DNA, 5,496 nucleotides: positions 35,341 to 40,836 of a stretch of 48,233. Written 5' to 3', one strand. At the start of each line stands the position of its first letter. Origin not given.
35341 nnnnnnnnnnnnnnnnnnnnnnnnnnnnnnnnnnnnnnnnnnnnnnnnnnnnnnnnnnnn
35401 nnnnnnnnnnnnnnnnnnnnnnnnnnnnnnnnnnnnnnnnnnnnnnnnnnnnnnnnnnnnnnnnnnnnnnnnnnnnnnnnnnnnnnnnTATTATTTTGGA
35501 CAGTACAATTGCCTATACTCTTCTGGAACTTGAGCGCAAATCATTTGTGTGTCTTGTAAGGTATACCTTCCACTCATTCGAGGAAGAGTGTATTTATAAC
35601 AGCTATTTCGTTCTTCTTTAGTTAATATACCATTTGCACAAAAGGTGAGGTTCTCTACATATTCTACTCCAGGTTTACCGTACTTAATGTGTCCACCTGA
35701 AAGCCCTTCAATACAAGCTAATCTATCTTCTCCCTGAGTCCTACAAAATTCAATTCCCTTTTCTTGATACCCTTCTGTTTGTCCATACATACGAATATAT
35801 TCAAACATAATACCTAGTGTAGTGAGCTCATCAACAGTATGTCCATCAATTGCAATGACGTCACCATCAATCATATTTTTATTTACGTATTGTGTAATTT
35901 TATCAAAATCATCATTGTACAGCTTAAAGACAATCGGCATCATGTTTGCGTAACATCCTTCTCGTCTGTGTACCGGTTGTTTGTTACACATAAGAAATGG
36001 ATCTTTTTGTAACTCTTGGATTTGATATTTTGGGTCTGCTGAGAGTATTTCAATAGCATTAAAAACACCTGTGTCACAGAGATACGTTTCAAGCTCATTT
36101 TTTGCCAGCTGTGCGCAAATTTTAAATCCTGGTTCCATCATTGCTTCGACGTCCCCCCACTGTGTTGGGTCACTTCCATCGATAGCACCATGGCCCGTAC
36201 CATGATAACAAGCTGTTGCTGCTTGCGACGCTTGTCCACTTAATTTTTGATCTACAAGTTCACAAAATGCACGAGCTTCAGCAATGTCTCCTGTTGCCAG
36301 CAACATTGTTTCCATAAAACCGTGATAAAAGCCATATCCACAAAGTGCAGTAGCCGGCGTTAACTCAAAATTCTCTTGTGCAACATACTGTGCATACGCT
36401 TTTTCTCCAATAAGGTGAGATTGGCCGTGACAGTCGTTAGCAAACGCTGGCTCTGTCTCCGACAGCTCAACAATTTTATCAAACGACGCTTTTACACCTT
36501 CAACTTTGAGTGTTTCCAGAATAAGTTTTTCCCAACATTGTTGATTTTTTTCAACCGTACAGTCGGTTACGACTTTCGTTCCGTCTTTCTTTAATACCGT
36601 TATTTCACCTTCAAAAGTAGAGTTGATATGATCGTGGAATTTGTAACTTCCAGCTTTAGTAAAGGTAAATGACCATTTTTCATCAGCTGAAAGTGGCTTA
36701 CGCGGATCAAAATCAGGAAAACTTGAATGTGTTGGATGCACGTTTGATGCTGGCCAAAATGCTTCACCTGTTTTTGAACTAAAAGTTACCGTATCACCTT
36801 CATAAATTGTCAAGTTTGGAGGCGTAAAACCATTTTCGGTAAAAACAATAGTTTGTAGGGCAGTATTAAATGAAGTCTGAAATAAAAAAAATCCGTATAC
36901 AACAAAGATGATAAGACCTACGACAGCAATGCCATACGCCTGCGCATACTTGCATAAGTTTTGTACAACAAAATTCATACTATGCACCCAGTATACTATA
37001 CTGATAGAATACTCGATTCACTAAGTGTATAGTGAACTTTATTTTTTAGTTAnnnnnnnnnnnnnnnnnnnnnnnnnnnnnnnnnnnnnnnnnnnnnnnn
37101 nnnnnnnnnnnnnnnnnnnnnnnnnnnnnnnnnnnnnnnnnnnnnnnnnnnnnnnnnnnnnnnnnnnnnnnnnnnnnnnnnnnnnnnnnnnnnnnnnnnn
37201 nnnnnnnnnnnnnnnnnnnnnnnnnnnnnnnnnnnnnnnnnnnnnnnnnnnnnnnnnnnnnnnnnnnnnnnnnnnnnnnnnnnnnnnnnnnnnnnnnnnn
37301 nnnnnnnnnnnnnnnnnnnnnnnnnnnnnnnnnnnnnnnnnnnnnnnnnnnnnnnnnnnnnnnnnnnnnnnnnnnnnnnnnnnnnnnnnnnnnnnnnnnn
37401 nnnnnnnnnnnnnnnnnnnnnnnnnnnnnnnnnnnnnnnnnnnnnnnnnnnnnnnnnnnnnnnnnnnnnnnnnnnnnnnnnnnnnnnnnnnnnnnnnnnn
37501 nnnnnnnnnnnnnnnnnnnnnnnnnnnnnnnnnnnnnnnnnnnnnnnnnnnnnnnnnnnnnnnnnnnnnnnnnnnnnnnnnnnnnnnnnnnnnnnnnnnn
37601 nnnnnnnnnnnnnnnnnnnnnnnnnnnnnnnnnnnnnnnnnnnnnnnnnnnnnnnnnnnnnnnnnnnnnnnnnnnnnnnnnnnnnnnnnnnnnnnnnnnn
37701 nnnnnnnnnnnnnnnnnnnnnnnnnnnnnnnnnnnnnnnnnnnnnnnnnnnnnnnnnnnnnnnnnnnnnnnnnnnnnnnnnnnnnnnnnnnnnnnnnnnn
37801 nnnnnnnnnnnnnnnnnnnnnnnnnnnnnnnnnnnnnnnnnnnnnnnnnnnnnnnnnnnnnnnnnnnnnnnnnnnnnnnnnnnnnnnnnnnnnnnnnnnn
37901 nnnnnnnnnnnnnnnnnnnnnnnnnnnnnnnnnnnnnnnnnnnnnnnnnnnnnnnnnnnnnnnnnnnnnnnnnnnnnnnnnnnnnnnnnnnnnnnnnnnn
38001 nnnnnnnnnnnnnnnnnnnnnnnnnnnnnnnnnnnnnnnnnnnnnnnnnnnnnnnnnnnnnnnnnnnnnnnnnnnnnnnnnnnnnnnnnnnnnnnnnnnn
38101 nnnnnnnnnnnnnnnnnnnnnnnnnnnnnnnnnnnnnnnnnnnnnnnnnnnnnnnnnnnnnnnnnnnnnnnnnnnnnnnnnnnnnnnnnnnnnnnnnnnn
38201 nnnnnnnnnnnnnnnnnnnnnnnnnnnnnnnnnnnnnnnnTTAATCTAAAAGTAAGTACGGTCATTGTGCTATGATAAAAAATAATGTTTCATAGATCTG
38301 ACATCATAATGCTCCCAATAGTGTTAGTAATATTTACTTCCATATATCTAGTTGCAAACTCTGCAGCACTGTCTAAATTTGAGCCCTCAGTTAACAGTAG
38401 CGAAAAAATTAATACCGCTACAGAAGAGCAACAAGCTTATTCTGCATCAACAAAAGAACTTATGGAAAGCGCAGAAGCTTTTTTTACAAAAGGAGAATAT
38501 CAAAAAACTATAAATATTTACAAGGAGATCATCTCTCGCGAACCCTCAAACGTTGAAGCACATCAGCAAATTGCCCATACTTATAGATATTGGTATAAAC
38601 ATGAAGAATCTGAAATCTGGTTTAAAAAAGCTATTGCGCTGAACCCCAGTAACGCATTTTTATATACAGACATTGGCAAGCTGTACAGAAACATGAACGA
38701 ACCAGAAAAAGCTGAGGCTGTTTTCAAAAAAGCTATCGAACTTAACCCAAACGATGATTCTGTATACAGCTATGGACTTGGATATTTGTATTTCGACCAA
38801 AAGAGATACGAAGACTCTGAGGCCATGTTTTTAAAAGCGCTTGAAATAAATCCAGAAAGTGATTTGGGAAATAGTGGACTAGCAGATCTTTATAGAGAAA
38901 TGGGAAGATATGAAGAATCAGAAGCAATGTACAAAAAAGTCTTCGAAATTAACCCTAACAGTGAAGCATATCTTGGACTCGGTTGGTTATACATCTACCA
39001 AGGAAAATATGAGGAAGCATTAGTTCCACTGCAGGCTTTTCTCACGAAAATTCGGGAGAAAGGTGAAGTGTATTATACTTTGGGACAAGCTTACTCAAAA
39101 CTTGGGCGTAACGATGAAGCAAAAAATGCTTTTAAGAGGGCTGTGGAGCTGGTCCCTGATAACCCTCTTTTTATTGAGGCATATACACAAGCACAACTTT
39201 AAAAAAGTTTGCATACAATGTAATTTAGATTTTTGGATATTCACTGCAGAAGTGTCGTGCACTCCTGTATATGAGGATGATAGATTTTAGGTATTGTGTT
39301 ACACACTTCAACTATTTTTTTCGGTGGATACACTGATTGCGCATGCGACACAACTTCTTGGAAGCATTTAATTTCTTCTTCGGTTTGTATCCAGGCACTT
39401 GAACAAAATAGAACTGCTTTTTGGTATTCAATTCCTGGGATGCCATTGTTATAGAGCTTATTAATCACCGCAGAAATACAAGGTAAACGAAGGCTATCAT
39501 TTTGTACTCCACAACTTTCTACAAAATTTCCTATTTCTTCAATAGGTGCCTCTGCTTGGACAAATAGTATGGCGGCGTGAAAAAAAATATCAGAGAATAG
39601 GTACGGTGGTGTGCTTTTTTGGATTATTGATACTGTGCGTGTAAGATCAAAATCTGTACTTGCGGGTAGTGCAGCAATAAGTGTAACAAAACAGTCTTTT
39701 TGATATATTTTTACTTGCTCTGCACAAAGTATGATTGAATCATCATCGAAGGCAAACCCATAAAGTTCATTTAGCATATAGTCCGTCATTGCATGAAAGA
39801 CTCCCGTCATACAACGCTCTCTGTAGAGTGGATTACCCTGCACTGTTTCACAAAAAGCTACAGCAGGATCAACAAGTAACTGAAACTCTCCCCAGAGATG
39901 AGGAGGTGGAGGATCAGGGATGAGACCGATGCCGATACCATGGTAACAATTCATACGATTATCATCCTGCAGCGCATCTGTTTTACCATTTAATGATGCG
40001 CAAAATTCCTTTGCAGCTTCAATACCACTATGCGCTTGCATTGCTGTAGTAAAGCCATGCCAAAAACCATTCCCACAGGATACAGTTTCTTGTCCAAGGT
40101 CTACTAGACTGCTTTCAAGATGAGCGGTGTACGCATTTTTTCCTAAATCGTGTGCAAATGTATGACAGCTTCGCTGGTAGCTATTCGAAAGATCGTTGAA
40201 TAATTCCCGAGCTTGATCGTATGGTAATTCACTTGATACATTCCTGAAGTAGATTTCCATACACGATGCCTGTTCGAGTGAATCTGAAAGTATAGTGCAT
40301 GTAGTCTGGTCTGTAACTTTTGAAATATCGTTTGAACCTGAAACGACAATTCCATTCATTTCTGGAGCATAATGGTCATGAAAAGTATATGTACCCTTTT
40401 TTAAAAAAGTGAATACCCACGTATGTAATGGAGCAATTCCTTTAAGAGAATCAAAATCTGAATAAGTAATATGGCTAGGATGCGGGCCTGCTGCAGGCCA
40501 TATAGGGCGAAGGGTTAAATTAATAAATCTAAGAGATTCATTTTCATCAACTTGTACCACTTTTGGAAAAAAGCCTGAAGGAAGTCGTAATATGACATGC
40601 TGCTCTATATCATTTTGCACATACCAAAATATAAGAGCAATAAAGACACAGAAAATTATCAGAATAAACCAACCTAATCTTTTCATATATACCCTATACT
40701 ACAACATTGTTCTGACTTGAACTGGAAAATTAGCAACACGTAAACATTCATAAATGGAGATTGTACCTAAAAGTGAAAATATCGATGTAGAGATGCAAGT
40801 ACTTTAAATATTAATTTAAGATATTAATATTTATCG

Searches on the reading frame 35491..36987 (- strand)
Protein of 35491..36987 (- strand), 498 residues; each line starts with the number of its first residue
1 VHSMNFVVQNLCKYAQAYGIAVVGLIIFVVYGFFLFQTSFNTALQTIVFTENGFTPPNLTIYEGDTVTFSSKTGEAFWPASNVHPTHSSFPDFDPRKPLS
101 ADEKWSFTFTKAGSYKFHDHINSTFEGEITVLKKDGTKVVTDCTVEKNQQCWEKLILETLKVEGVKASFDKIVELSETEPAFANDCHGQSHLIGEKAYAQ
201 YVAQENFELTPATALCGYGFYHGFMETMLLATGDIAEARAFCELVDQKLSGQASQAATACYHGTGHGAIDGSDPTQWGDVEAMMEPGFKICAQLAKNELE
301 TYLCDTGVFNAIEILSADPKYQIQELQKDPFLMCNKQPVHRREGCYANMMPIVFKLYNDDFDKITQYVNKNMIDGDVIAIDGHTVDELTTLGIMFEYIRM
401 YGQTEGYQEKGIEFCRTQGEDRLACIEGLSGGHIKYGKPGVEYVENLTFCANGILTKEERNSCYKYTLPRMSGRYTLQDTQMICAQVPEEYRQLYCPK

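Call 19: search_protein_families(library=pfam, proteins=[window:35491-36987:-], max_evalue=0.01)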
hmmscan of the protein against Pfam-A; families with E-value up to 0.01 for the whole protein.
window:35491-36987:- (498 aa): 1 family
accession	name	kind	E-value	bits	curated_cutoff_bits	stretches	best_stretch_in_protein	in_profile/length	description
PF13473.12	Cupredoxin_1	-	7.5e-07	29.6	27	1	26-131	2-104/104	Cupredoxin-like domain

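Call 20: search_protein_families(library=ncbifam, proteins=[window:35491-36987:-], max_evalue=0.01)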
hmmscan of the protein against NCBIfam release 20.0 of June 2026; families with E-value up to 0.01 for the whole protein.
window:35491-36987:- (498 aa): 0 families

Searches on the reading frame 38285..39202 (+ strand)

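Call 19: search_protein_families(library=pfam, proteins=[window:38285-39202:+], max_evalue=0.01)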
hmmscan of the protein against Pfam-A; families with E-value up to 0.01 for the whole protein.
window:38285-39202:+ (305 aa): 38 families (the best 25 are shown)
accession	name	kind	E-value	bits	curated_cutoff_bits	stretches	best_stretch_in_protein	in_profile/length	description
PF00515.34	TPR_1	-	5.5e-44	146.7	27.8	5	261-293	2-34/34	Tetratricopeptide repeat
PF13181.12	TPR_8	-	2.1e-42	140.1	25.7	5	261-293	2-34/34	Tetratricopeptide repeat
PF07719.23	TPR_2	-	2.1e-38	127.7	27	4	261-293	2-34/34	Tetratricopeptide repeat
PF13431.12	TPR_17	-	6.2e-33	110.7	24.4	4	113-145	2-34/34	Tetratricopeptide repeat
PF13424.12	TPR_12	-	1.3e-29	102.6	30.1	3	163-222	6-74/77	Tetratricopeptide repeat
PF13428.12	TPR_14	-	1.7e-29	99.7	23.5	2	261-302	2-43/44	Tetratricopeptide repeat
PF14559.12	TPR_19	-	2.8e-29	101.7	25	3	170-232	2-64/68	Tetratricopeptide repeat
PF13414.12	TPR_11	-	1.1e-26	92.7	26.8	4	131-172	1-41/42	TPR repeat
PF13432.12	TPR_16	-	3e-24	85.5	32.7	3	129-192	2-64/65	Tetratricopeptide repeat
PF13374.12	TPR_10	-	8.8e-24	83.2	27.5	2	199-222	8-31/42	Tetratricopeptide repeat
PF13174.12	TPR_6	-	3.2e-23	81.2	26.3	1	261-292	1-32/33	Tetratricopeptide repeat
PF13176.12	TPR_7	-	2.7e-20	71.1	27.9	1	198-219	4-25/36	Tetratricopeptide repeat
PF12895.13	ANAPC3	-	4.1e-14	53.1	27.2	2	206-285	2-81/82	Anaphase-promoting complex, cyclosome, subunit 3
PF23914.1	TPR_CcmH_CycH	-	3.7e-12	46.8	42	1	265-303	55-93/158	Cytochrome c-type biogenesis protein H TPR domain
PF13429.12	TPR_15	-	2.5e-11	44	26.2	1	199-302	152-256/280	Tetratricopeptide repeat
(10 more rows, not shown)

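Call 20: search_protein_families(library=ncbifam, proteins=[window:38285-39202:+], max_evalue=0.01)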
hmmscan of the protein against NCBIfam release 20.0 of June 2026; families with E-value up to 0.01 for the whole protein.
window:38285-39202:+ (305 aa): 41 families (the best 25 are shown)
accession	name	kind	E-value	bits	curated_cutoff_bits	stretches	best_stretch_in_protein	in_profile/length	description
TIGR02917.1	PEP_TPR_lipo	equivalog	6.1e-40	136.9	312.2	2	114-303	455-644/899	XrtA/PEP-CTERM system TPR-repeat protein PrsT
NF040959.1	MamA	equivalog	5.7e-28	97.8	200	2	61-223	42-203/204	magnetosome protein MamA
TIGR02521.1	type_IV_pilW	equivalog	1.3e-25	90.4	154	2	45-232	20-208/234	type IV pilus biogenesis/stability protein PilW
TIGR02552.1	LcrH_SycD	equivalog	1.4e-18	66.9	104.8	3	205-303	30-129/136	SycD/LcrH family type III secretion system chaperone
NF053607.1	CHU_0125_OmpA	equivalog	4.4e-18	65.1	620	2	53-158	16-121/639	CHU_0125 family OmpA-like outer membrane integrity protein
TIGR00990.1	3a0801s09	subfamily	3.4e-16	59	757.25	1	105-246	346-487/615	mitochondrial import receptor subunit TOM70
NF047371.1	FlcA_CTERM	equivalog_domain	2.9e-14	52.5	300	2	46-222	364-536/646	periplasmic flagellar collar protein FlcA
NF033762.1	social_mot_Tgl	equivalog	5.5e-14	52.1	225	1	143-293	50-203/252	social motility TPR repeat lipoprotein Tgl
NF033920.0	C39_PA2778_fam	equivalog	8.3e-14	51.6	150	3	46-155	146-255/255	PA2778 family cysteine peptidase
NF052312.1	T9SS_PorW_SprE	equivalog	1.3e-13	50.5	250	2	202-303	150-259/716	type IX secretion system periplasmic lipoprotein PorW/SprE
NF033758.1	gliding_GltE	equivalog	2.6e-13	49.7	225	1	70-246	134-310/411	adventurous gliding motility TPR repeat lipoprotein GltE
TIGR03939.1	PGA_TPR_OMP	equivalog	3.3e-13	48.8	366.65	2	196-301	89-195/800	poly-beta-1,6 N-acetyl-D-glucosamine export porin PgaA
TIGR00540.1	TPR_hemY_coli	hypoth_equivalog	8.5e-13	47.8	142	2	76-218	247-384/385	heme biosynthesis-associated TPR protein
NF052415.1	T3SS_chap_SctY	equivalog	5.3e-12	46.2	70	1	199-288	12-105/106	type III secretion apparatus assembly chaperone SctY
TIGR02795.1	tol_pal_ybgF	equivalog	4.8e-11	43.3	90.1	2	141-228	19-111/119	tol-pal system protein YbgF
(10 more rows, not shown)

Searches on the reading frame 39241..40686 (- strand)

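Call 19: search_protein_families(library=pfam, proteins=[window:39241-40686:-], max_evalue=0.01)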
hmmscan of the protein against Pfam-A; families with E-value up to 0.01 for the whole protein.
window:39241-40686:- (481 aa): 1 family
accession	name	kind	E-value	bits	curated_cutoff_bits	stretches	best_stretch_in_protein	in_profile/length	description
PF13473.12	Cupredoxin_1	-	0.0004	20.8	27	1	11-115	3-103/104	Cupredoxin-like domain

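Call 20: search_protein_families(library=ncbifam, proteins=[window:39241-40686:-], max_evalue=0.01)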
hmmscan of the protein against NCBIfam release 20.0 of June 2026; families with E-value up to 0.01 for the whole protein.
window:39241-40686:- (481 aa): 0 families
